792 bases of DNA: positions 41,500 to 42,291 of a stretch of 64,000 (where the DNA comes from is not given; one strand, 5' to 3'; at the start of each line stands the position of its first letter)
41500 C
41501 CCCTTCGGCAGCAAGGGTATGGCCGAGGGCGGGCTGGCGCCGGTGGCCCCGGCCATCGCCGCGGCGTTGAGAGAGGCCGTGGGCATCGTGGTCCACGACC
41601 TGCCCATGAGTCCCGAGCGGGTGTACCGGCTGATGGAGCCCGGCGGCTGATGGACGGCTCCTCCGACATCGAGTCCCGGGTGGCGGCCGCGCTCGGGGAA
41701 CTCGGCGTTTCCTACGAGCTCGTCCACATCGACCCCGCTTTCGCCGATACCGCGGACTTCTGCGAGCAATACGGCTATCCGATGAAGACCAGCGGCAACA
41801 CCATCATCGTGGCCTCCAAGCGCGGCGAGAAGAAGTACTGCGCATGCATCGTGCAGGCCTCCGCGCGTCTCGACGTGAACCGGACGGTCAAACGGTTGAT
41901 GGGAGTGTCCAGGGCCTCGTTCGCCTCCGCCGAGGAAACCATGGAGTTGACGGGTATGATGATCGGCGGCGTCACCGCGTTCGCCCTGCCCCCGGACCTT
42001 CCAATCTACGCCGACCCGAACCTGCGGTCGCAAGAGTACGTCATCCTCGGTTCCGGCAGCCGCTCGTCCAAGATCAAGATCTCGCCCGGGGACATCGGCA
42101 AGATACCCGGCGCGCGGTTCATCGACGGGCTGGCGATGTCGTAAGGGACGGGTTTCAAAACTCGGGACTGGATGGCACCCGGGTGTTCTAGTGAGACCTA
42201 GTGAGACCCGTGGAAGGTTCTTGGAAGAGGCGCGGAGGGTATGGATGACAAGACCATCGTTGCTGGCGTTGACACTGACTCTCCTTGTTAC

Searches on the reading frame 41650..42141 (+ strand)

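Call 69: search_protein_families(library=pfam, proteins=[window:41650-42141:+], max_evalue=0.001)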
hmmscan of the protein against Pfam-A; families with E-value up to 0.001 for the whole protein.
window:41650-42141:+ (164 aa): 1 family
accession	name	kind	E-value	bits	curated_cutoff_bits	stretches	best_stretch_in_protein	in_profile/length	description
PF04073.20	tRNA_edit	-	2.4e-19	70.1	25.5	1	29-149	2-120/123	Aminoacyl-tRNA editing domain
